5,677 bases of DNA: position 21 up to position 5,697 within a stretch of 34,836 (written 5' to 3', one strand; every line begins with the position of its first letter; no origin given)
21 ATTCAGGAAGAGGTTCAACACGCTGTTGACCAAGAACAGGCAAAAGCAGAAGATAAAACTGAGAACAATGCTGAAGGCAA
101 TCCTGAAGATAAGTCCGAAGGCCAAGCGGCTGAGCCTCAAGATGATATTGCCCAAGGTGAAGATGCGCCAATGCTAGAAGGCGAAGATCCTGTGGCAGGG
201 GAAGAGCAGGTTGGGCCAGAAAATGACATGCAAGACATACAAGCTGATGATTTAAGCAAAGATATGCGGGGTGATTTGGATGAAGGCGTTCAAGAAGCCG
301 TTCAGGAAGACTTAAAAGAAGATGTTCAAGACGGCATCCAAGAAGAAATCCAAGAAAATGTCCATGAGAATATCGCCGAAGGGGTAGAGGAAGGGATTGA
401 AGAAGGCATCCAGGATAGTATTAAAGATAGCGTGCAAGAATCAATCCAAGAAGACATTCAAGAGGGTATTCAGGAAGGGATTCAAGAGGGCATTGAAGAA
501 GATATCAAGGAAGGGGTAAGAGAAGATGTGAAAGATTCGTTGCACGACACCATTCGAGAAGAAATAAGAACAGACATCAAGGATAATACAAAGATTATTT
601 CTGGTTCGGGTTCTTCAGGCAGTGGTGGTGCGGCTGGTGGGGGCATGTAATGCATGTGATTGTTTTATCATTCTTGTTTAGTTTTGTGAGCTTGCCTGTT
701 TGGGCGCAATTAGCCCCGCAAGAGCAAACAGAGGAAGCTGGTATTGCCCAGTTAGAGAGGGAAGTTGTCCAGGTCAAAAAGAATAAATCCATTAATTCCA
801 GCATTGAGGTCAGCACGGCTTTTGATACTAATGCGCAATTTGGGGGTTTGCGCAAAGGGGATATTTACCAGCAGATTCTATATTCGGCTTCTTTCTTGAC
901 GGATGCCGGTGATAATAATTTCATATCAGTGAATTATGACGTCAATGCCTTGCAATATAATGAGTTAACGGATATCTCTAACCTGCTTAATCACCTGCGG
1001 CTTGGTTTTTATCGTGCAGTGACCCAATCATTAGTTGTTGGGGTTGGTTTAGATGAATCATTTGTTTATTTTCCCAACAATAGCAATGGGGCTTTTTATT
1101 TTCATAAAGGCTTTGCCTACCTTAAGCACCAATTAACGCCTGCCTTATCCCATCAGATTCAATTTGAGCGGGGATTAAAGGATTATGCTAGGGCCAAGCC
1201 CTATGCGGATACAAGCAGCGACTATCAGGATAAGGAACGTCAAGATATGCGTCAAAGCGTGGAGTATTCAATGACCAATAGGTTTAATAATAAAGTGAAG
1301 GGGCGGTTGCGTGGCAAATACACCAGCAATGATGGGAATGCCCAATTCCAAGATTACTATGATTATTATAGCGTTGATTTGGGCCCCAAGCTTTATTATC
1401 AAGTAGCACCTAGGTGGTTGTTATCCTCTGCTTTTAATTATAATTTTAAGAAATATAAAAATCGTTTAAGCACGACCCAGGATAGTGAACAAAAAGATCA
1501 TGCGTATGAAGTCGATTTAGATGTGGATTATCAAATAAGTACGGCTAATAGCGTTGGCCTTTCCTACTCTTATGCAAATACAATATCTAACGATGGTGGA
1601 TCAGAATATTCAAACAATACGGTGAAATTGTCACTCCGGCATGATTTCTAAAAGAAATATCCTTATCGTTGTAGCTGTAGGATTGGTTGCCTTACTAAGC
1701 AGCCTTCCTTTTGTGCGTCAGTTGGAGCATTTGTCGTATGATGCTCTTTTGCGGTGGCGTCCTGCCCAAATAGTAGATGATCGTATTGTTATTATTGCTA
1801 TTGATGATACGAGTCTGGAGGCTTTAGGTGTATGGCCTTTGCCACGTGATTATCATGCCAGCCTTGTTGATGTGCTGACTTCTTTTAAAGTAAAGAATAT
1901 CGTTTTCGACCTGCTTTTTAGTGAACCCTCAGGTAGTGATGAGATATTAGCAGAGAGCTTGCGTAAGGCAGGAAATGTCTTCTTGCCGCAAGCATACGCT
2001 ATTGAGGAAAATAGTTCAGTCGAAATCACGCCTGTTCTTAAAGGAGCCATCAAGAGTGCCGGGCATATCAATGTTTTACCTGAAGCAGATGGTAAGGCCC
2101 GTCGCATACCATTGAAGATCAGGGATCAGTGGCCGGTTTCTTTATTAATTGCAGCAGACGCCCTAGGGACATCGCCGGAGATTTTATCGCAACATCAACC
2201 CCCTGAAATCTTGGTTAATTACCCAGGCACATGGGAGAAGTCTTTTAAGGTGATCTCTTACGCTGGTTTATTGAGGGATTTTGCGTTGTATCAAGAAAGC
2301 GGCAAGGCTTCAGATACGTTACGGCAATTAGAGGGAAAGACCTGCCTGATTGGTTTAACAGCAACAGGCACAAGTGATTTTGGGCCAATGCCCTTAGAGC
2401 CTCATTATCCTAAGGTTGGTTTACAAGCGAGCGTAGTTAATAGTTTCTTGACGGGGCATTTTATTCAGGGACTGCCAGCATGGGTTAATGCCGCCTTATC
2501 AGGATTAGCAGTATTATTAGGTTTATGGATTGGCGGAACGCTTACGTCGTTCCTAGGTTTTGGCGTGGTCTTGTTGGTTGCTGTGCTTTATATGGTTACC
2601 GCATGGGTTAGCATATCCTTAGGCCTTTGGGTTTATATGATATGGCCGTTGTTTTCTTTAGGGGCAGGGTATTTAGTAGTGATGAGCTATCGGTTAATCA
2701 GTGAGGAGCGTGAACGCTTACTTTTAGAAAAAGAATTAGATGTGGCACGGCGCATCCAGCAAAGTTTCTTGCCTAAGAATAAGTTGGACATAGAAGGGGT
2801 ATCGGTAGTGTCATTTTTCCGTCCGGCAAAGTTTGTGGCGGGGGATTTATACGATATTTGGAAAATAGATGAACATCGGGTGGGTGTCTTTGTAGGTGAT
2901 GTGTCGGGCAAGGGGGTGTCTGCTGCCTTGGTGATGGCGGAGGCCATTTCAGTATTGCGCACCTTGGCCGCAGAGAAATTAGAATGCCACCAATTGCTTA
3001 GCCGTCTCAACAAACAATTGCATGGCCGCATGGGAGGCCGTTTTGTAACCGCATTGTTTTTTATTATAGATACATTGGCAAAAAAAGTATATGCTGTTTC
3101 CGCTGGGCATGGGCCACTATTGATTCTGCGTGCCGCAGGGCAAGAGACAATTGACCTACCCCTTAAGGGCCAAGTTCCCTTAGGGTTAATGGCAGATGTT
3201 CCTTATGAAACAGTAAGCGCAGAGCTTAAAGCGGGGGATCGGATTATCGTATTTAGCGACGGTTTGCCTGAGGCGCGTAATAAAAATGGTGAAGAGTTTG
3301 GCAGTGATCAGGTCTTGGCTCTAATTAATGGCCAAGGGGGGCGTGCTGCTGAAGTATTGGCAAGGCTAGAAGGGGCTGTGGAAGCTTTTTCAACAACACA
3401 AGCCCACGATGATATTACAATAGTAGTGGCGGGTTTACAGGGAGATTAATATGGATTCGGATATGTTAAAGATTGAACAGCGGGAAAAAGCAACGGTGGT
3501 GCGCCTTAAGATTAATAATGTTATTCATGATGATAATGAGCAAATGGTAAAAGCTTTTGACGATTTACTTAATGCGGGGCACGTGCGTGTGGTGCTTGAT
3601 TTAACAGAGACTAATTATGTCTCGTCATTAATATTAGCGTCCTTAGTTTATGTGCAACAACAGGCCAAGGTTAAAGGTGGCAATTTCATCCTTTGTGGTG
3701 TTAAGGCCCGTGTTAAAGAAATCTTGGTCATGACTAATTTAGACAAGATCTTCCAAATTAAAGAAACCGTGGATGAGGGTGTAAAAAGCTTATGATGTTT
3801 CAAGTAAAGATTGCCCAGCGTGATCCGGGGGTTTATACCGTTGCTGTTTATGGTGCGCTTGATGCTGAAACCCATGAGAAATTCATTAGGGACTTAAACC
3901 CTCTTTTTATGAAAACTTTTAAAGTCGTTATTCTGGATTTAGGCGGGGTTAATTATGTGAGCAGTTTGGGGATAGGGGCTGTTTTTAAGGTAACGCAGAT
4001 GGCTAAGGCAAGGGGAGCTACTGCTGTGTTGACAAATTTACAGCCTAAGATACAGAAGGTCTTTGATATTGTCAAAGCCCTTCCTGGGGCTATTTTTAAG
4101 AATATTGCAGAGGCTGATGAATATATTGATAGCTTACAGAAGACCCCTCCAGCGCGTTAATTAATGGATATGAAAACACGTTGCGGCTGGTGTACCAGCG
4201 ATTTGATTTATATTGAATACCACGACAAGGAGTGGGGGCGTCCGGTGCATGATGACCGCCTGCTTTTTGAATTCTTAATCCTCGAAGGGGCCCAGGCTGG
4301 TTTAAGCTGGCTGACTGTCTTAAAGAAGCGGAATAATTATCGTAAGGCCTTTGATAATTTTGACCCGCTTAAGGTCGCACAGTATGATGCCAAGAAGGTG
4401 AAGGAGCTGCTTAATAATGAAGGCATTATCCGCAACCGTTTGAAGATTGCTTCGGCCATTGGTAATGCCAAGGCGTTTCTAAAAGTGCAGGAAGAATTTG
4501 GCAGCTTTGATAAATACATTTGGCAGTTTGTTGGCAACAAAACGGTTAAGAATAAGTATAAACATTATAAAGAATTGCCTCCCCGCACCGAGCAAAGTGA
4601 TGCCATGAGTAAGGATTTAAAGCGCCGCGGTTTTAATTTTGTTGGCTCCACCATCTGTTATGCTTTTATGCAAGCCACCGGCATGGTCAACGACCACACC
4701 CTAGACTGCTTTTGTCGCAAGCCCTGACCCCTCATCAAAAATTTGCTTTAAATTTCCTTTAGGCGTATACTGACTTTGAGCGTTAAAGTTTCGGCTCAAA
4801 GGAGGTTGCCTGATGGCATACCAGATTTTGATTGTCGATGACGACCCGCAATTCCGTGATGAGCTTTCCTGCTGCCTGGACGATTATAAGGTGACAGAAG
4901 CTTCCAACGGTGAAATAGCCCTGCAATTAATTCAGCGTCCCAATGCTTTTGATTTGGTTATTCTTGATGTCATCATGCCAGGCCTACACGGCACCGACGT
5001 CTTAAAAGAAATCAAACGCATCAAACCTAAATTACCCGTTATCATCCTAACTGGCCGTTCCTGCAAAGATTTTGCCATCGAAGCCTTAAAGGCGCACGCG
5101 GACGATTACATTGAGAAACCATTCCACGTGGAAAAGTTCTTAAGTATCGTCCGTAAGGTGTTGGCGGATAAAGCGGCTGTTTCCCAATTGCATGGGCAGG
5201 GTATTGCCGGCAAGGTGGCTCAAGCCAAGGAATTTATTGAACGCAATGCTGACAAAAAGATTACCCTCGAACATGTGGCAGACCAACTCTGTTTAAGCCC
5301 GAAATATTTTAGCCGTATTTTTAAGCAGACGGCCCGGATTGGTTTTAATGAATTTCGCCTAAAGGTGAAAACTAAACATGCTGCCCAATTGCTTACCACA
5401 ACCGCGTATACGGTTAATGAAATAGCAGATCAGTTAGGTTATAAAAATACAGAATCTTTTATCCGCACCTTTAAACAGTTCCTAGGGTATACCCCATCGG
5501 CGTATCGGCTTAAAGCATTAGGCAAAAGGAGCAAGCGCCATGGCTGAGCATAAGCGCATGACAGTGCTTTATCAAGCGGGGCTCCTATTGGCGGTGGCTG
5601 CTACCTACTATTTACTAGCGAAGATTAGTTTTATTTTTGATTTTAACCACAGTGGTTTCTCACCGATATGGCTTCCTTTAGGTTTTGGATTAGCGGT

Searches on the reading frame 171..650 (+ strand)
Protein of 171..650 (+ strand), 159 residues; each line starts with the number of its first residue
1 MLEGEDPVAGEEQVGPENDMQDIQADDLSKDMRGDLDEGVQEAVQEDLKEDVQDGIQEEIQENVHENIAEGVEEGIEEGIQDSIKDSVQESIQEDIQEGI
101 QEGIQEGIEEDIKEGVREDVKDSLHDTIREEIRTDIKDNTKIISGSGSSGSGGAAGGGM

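Call 12: search_protein_families(library=pfam, proteins=[window:171-650:+], max_evalue=0.01)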
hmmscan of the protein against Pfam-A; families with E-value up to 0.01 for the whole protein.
window:171-650:+ (159 aa): 4 families
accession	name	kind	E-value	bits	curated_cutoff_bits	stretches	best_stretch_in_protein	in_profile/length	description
PF18192.6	DNTTIP1_dimer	-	0.001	19.9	26.1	0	85-142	7-64/69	DNTTIP1 dimerisation domain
PF02607.22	B12-binding_2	-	0.0015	19.2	23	0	45-84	2-42/74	B12 binding domain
PF04286.17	DUF445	-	0.0064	16.9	33.8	1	27-133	202-340/368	Protein of unknown function (DUF445)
PF10737.14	GerPC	-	0.0077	16.7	22.4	0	44-139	69-165/174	Spore germination protein GerPC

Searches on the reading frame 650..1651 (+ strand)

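Call 12: search_protein_families(library=pfam, proteins=[window:650-1651:+], max_evalue=0.01)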
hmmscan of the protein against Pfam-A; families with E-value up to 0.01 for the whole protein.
window:650-1651:+ (333 aa): 2 families
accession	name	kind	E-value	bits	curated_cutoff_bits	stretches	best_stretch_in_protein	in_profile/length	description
PF13505.12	OMP_b-brl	-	3.9e-05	24.3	28.7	1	202-330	44-172/175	Outer membrane protein beta-barrel domain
PF10082.15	BBP2_2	-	0.00012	21.5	23.7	1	254-331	306-376/378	Putative beta-barrel porin 2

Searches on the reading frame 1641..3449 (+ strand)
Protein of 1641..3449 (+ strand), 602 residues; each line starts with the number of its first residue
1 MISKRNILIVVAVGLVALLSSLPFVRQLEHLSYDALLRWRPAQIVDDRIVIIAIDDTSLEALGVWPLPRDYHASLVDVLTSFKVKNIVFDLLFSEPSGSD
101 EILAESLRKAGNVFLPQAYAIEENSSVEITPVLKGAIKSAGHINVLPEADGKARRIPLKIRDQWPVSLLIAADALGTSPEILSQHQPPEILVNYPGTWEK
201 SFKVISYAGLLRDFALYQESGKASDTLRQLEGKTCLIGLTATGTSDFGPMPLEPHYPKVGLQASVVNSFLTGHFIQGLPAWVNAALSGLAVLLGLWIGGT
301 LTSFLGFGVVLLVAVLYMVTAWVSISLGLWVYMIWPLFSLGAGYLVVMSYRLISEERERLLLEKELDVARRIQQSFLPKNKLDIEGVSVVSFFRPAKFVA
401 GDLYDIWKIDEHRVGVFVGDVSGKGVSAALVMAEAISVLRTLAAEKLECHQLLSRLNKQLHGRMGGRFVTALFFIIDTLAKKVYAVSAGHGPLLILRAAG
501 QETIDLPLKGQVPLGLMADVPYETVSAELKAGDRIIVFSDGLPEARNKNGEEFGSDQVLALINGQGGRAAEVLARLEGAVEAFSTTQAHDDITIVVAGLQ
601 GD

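Call 12: search_protein_families(library=pfam, proteins=[window:1641-3449:+], max_evalue=0.01)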
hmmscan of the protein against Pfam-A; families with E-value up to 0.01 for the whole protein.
window:1641-3449:+ (602 aa): 2 families
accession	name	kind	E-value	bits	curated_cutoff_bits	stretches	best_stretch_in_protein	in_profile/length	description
PF05226.16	CHASE2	-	8.7e-47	160.3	26.3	1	13-295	3-256/257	CHASE2 domain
PF07228.17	SpoIIE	-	1.6e-46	159.1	25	1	410-598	1-190/192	Stage II sporulation protein E (SpoIIE)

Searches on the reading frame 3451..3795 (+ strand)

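Call 12: search_protein_families(library=pfam, proteins=[window:3451-3795:+], max_evalue=0.01)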
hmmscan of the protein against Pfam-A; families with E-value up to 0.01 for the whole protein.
window:3451-3795:+ (114 aa): 2 families
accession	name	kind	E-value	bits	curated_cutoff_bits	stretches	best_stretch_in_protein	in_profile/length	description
PF01740.26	STAS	-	1.4e-13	51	22.6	1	8-109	4-105/106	STAS domain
PF13466.11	STAS_2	-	6.4e-08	33.1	29.2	1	26-98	9-80/80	STAS domain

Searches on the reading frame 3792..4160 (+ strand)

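Call 12: search_protein_families(library=pfam, proteins=[window:3792-4160:+], max_evalue=0.01)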
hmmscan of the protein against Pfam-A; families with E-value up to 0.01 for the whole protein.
window:3792-4160:+ (122 aa): 2 families
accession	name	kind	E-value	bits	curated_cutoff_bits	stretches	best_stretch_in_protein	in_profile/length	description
PF01740.26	STAS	-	1.1e-14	54.5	22.6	1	8-108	4-106/106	STAS domain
PF13466.11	STAS_2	-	7.3e-08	32.9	29.2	1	18-93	2-76/80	STAS domain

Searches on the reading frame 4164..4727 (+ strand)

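Call 12: search_protein_families(library=pfam, proteins=[window:4164-4727:+], max_evalue=0.01)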
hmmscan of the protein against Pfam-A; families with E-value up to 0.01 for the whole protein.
window:4164-4727:+ (187 aa): 1 family
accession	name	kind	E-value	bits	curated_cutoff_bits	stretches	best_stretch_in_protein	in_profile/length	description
PF03352.18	Adenine_glyco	-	3.2e-85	284.9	25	1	9-184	1-176/177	Methyladenine glycosylase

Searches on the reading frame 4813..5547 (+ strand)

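Call 12: search_protein_families(library=pfam, proteins=[window:4813-5547:+], max_evalue=0.01)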
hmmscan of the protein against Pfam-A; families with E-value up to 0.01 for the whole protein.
window:4813-5547:+ (244 aa): 3 families
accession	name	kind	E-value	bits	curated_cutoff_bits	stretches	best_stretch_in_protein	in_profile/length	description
PF00072.30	Response_reg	-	7.8e-29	100.5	30.2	1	5-113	1-110/111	Response regulator receiver domain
PF12833.13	HTH_18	-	1.1e-20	74.2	33.6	1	156-232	2-78/80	Helix-turn-helix domain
PF00165.29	HTH_AraC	-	1.1e-19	70.4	26.6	2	196-232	6-41/42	Bacterial regulatory helix-turn-helix proteins, AraC family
